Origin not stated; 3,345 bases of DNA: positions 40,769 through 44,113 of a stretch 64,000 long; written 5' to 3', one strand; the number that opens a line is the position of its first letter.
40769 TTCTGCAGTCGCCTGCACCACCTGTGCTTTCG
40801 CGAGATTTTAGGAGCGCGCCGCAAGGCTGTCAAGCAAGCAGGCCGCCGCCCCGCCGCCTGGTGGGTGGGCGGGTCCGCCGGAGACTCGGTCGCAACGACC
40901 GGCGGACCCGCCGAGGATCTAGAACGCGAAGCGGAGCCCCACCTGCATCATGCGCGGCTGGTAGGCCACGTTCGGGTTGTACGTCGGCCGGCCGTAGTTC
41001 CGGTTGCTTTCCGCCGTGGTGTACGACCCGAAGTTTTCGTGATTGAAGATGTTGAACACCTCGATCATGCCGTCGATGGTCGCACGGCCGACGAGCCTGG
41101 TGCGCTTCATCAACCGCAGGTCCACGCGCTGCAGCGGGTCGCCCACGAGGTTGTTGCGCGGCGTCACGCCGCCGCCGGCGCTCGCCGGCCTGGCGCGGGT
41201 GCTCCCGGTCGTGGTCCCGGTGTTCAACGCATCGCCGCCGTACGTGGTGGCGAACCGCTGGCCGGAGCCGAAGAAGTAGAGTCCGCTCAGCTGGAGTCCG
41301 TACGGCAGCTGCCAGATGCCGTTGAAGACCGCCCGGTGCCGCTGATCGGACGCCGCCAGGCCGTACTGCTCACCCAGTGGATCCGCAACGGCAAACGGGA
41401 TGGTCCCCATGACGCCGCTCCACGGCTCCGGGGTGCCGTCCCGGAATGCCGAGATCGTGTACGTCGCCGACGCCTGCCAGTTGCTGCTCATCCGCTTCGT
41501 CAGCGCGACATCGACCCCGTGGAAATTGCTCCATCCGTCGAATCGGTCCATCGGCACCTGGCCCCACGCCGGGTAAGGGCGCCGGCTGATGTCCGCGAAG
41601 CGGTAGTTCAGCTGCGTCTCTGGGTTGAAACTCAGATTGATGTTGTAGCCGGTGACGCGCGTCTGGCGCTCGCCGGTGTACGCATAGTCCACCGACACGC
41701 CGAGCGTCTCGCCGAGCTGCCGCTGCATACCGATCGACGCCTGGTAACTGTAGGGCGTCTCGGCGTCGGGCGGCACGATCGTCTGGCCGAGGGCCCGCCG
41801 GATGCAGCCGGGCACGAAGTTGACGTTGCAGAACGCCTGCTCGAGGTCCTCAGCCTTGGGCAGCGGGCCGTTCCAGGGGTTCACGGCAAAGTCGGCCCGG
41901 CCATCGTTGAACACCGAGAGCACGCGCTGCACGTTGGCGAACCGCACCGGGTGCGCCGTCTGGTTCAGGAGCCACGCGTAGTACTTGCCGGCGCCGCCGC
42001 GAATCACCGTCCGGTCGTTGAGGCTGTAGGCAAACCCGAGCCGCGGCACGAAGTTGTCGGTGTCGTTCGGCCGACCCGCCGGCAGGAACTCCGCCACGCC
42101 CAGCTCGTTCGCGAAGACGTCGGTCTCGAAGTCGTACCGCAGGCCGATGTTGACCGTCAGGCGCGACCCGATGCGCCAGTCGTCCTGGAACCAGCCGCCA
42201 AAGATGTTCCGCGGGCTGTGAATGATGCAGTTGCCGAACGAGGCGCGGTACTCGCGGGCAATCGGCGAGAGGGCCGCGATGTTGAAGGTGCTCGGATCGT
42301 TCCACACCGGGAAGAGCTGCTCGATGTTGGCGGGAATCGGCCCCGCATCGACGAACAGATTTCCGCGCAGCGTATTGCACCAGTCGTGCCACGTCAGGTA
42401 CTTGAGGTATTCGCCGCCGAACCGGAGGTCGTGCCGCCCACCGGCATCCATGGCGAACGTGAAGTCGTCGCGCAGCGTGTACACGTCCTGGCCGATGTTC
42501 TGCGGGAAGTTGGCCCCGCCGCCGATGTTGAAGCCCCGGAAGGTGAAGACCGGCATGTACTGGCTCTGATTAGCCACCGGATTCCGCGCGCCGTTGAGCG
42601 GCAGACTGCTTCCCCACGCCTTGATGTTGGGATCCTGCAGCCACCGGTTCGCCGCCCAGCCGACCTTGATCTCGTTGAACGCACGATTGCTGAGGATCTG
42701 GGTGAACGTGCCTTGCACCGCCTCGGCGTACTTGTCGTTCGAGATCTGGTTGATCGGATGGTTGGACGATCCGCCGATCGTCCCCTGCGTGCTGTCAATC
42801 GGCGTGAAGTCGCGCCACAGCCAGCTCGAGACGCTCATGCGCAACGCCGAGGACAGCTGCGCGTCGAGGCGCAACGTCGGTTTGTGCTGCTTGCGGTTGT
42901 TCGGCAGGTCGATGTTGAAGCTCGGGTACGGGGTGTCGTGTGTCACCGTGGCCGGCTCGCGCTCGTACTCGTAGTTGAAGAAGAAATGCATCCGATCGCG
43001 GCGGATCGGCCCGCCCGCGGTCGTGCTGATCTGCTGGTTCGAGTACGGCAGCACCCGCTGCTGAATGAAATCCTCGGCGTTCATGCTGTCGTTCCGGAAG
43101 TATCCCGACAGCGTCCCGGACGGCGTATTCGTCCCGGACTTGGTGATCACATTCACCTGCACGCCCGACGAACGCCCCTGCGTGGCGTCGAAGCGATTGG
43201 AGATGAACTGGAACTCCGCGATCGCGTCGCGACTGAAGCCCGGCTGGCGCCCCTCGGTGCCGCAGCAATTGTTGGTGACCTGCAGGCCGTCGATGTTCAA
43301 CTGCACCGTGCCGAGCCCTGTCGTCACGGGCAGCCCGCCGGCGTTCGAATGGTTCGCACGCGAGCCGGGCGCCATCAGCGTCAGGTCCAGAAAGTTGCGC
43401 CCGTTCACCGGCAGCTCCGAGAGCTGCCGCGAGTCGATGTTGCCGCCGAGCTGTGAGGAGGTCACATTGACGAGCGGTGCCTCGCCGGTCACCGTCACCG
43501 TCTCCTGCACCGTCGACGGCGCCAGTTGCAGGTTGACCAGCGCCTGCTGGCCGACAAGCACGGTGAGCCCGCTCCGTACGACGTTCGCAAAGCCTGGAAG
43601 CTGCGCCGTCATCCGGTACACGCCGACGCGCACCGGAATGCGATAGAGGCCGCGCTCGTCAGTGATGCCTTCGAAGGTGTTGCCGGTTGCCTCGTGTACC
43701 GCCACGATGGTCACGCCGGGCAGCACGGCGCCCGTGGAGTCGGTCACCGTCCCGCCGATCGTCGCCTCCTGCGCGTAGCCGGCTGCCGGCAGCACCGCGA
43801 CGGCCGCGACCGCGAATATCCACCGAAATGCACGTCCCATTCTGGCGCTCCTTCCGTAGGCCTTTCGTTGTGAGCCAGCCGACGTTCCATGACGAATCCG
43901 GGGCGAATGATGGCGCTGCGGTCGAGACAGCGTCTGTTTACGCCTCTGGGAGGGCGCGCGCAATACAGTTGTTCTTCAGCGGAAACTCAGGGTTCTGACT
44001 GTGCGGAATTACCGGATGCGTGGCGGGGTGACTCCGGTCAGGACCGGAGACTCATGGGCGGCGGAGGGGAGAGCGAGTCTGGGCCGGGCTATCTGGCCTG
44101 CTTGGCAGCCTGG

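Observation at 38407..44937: Reiterated cassette pairing an unassigned secreted ~280-aa protein with a CarboxypepD_reg TonB-dependent receptor (3 protein paralogs, 1 intact and 1 relic receptor)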

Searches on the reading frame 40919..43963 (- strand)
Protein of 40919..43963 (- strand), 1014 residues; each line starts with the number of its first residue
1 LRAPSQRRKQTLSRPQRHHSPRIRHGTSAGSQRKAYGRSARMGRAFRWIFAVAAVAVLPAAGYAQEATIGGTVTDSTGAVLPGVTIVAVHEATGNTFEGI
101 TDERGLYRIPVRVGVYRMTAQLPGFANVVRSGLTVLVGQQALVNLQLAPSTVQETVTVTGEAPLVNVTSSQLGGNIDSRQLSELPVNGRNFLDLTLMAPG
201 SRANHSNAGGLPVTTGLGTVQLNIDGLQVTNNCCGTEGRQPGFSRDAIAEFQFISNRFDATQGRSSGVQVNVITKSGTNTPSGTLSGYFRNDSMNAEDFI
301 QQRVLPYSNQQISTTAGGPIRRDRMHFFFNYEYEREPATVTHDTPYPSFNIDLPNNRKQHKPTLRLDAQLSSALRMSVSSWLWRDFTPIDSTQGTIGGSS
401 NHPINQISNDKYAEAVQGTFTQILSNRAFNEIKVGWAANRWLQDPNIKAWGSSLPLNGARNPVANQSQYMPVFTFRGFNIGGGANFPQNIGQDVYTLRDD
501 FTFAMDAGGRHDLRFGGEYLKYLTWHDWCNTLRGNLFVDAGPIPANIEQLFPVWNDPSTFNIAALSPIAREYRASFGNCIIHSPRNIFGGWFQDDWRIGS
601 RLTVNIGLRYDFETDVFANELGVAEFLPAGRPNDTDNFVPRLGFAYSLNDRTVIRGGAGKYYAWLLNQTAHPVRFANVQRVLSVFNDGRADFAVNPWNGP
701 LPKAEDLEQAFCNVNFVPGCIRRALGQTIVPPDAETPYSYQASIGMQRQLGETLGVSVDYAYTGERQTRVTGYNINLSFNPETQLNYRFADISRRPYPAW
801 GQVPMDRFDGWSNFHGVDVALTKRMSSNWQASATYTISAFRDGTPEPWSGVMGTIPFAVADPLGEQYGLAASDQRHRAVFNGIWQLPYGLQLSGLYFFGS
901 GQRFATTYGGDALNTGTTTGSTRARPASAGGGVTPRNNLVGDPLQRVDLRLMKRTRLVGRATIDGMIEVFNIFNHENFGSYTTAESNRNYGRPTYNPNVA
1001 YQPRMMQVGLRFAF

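Call 4: search_protein_families(library=ncbifam, proteins=[window:40919-43963:-], max_evalue=0.01)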
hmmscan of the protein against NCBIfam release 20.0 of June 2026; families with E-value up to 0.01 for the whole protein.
window:40919-43963:- (1014 aa): 0 families

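Call 5: search_protein_families(library=pfam, proteins=[window:40919-43963:-], max_evalue=0.01)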
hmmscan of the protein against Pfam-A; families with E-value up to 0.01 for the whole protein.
window:40919-43963:- (1014 aa): 4 families
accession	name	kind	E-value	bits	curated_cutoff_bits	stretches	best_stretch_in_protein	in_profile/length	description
PF25183.1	OMP_b-brl_4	-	2.7e-91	307.7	30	2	349-1007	144-838/838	Outer membrane beta barrel domain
PF13620.12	CarboxypepD_reg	-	6.9e-17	62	32.3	1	68-147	1-81/82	Carboxypeptidase regulatory-like domain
PF00593.30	TonB_dep_Rec_b-barrel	-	4.9e-08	33.7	27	1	427-662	58-241/436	TonB dependent receptor-like, beta-barrel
PF13715.12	CarbopepD_reg_2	-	0.00036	20.9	32.2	1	69-153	1-82/88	CarboxypepD_reg-like domain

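Call 76: search_solved_structures(query=window:40919-43840:-, max_evalue=0.01)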
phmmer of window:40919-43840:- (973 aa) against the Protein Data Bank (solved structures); distinct sequences matched with E-value up to 0.01: 0.

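Call 77: search_protein_families(library=ncbifam, proteins=[window:40919-43840:-], max_evalue=0.001)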
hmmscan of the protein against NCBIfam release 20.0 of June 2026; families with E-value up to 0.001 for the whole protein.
window:40919-43840:- (973 aa): 0 families

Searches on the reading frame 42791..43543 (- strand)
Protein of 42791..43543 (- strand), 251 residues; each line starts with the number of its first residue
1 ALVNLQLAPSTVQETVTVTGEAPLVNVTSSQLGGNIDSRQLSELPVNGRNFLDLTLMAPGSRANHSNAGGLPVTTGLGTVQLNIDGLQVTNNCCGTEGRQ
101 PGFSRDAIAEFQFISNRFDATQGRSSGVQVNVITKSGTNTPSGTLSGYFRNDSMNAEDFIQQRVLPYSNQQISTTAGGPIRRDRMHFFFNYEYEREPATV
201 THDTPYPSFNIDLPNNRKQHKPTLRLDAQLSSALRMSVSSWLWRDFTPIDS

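Call 97: search_protein_families(library=pfam, proteins=[window:42791-43543:-], max_evalue=10)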
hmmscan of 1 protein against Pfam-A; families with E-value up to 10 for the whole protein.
window:42791-43543:- (251 aa): 1 family
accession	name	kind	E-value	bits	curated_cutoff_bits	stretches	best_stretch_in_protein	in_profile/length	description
PF25183.1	OMP_b-brl_4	-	7.9e-17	61.4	30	1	133-201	1-72/838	Outer membrane beta barrel domain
